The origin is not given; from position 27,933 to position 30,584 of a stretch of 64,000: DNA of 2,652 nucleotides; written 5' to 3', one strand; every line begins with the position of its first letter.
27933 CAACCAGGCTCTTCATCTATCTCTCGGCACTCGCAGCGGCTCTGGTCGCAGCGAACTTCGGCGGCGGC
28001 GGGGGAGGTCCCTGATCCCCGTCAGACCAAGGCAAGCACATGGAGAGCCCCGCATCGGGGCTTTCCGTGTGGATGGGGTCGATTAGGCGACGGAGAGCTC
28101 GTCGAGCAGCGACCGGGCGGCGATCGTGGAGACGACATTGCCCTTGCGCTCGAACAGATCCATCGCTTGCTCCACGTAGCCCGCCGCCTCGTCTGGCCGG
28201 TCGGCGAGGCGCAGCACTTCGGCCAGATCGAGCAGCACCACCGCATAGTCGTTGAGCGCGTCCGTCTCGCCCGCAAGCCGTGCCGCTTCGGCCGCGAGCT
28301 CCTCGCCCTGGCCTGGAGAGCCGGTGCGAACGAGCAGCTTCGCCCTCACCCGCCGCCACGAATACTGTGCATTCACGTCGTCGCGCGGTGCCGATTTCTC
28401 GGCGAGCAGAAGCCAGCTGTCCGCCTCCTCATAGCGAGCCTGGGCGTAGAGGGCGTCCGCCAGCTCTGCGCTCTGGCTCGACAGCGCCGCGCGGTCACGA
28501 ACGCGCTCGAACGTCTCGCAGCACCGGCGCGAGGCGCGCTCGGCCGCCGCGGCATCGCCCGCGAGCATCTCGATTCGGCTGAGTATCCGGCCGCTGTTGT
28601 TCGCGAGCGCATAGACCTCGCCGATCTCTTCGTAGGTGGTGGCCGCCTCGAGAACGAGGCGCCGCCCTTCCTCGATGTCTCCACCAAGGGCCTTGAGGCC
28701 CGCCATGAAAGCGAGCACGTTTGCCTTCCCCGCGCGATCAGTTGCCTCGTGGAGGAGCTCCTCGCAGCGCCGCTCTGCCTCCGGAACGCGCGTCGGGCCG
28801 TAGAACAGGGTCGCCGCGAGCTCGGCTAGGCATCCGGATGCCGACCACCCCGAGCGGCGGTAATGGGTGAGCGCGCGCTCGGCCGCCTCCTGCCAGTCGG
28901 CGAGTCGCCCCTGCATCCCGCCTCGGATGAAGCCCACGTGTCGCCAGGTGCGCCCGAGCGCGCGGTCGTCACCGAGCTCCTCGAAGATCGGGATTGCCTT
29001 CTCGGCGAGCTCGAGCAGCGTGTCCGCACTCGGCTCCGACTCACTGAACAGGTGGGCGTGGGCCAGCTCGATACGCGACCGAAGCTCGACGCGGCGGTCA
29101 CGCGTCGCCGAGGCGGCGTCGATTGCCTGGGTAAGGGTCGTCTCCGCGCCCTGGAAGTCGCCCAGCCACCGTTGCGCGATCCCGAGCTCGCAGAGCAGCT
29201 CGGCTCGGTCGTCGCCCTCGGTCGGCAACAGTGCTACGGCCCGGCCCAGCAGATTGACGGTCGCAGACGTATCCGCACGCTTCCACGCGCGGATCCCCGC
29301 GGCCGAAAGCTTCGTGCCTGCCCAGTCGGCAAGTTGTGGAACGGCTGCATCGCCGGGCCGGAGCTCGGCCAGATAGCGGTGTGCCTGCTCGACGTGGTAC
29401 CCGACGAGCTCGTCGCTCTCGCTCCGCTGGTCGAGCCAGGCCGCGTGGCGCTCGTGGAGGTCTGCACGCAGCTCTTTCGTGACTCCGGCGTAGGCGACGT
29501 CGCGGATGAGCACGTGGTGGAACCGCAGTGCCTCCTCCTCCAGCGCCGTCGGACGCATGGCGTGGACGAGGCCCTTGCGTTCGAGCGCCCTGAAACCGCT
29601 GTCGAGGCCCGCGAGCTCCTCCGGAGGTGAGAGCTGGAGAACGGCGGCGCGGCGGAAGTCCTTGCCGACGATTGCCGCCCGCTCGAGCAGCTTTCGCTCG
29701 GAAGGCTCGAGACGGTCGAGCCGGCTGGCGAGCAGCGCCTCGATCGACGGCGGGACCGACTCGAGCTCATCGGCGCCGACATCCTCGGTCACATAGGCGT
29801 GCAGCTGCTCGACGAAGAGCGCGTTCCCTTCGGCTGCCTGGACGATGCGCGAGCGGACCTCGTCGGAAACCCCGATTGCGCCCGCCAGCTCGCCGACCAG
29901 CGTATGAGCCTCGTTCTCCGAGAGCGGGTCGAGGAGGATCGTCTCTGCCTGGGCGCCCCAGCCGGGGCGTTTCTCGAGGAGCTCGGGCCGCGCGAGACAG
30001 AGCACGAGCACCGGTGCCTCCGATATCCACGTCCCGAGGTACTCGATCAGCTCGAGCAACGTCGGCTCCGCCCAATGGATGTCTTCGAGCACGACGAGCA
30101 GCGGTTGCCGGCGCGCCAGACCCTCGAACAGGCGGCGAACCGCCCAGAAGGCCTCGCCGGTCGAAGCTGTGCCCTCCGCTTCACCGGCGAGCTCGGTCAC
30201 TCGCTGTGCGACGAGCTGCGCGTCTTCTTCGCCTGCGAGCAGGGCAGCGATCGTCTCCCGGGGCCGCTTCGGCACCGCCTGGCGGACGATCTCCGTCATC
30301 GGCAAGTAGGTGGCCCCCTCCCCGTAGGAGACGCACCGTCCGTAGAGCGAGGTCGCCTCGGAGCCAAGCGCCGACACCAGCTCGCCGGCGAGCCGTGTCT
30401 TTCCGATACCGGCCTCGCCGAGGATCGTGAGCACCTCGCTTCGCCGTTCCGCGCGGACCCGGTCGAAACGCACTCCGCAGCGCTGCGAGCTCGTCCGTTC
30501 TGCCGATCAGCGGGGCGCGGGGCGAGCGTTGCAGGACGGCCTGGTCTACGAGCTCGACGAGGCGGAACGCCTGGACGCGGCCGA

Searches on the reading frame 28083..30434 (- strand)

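Call 11: search_protein_families(library=pfam, proteins=[window:28083-30434:-], max_evalue=0.001)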
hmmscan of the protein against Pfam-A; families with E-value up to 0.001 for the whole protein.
window:28083-30434:- (783 aa): 4 families
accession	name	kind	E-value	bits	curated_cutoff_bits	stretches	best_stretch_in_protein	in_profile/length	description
PF13191.12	AAA_16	-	9.1e-16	59.2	32.6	1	2-144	27-166/167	AAA ATPase domain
PF13424.12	TPR_12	-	2.2e-10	41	30.1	1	697-762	9-76/77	Tetratricopeptide repeat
PF13401.12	AAA_22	-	4.3e-06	27.5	27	1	2-133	8-107/130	AAA domain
PF07719.23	TPR_2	-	6.3e-05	23.2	27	0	411-439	1-29/34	Tetratricopeptide repeat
